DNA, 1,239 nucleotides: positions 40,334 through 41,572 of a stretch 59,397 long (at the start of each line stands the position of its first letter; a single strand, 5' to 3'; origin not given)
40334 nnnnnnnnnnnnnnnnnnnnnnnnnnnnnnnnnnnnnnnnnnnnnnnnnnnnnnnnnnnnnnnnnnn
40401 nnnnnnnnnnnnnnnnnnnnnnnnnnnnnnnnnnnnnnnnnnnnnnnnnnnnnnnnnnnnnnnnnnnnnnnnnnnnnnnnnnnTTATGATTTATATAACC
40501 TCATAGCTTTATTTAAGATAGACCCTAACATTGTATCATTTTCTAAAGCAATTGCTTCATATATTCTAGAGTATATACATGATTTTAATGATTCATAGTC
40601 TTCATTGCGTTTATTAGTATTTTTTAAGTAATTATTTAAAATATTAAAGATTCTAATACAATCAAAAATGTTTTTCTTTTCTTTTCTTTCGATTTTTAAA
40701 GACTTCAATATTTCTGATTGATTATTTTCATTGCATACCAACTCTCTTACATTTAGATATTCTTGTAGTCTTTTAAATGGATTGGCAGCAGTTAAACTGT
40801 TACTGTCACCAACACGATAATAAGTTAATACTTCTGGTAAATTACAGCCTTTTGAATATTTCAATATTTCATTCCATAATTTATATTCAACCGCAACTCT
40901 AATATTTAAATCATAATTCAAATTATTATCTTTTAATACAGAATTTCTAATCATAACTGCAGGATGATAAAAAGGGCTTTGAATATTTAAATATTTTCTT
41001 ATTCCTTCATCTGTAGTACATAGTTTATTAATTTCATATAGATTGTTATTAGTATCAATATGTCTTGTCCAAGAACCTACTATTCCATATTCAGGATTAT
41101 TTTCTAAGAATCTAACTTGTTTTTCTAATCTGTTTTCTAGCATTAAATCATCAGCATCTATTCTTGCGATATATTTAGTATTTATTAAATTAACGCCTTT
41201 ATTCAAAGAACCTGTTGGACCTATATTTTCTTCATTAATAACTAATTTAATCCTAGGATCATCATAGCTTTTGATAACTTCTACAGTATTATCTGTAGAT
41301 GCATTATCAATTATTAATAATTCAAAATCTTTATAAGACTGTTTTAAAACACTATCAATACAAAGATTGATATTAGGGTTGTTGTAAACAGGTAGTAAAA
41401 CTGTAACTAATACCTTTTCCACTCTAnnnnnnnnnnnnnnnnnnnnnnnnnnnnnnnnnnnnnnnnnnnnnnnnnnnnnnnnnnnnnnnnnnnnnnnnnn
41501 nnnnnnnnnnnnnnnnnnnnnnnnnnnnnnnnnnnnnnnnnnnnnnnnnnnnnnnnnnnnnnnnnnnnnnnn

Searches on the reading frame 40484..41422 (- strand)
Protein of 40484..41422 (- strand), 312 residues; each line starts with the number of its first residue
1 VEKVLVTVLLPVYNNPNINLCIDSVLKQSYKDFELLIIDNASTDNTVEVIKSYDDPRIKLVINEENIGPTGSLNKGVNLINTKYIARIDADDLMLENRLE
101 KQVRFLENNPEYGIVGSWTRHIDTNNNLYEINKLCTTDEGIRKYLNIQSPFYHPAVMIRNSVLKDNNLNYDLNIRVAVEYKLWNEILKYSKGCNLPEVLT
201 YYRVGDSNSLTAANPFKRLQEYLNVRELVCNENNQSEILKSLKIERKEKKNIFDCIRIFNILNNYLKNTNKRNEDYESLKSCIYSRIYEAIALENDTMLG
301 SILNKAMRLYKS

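Call 4: search_protein_families(library=pfam, proteins=[window:40484-41422:-], max_evalue=0.01)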
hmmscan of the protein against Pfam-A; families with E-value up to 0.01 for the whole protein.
window:40484-41422:- (312 aa): 3 families
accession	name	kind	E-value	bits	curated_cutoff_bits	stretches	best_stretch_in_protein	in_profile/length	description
PF00535.33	Glycos_transf_2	-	5.5e-33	114.7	23.3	1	7-162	1-163/168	Glycosyl transferase family 2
PF10111.15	Glyco_tranf_2_2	-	8.4e-14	52.1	27.3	1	7-152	1-158/276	Glycosyltransferase like family 2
PF13641.12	Glyco_tranf_2_3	-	2.4e-11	44.5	27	1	7-125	4-128/230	Glycosyltransferase like family 2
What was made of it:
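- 40484..41422 (-): GT2 glycosyltransferase that starts 4 bp after the fusion's stop codon. It is the candidate user of the module's product. PF00535 E 5.5e-33 (call 4).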

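Call 5: search_protein_families(library=ncbifam, proteins=[window:40484-41422:-], max_evalue=0.01)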
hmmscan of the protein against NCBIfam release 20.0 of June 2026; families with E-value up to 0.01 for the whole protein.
window:40484-41422:- (312 aa): 23 families
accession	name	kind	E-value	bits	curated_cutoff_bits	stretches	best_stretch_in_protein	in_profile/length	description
NF053739.1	GlytfEpsEBac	equivalog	2.4e-34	118.5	450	1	6-212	3-210/265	glycosyltransferase EpsE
NF047683.1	TeichurnBiosyTuaG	equivalog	8.4e-25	87.8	400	1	3-217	5-216/252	teichuronic acid biosynthesis protein TuaG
TIGR03937.1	PgaC_IcaA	equivalog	5.1e-17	61.9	422.3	1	5-116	46-160/407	poly-beta-1,6-N-acetyl-D-glucosamine synthase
NF007482.0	PRK10073.1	equivalog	1.3e-15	57.2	423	1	4-101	6-105/334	glycosyltransferase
NF050050.1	ProtGlycPglI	equivalog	2.5e-14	53.4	500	1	6-234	4-235/306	GalNAc(5)-diNAcBac-PP-undecaprenol beta-1,3-glucosyltransferase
NF007453.0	PRK10018.1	equivalog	3.3e-13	49.9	382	1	2-100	4-105/280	colanic acid biosynthesis glycosyltransferase WcaA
TIGR04017.1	WcaA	equivalog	1.9e-12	47.4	495.75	1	2-100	3-104/279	colanic acid biosynthesis glycosyltransferase WcaA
TIGR03111.1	glyc2_xrt_Gpos1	hypoth_equivalog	1.9e-12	46.7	363.95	1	6-113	51-163/439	TIGR03111 family XrtG-associated glycosyltransferase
NF038302.1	EPS_HpsE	equivalog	4.1e-10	39.1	300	1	6-118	3-123/307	hormogonium polysaccharide biosynthesis glycosyltransferase HpsE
TIGR04440.1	glyco_TIGR04440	domain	1.5e-09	37.9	70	1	6-130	2-131/215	TIGR00180 family glycosyltransferase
NF041875.1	EPS_EpsD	equivalog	4.9e-09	36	370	1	7-117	2-115/325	exopolysaccharide biosynthesis glycosyltransferase EpsD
NF041394.1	GtaseAglG_Halo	equivalog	5.3e-09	35.8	440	1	18-116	18-117/304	glucosyl-dolichyl phosphate glucuronosyltransferase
TIGR03965.1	mycofact_glyco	equivalog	1.1e-07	31.1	280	1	6-102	76-175/467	mycofactocin biosynthesis glycosyltransferase MftF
NF045692.1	OglycostaseCruG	equivalog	1.5e-06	27.4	600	1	6-91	43-137/386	2'-O-glycosyltransferase CruG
TIGR04009.1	wcaE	equivalog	2e-06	27.3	369.2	1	28-189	29-181/248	colanic acid biosynthesis glycosyltransferase WcaE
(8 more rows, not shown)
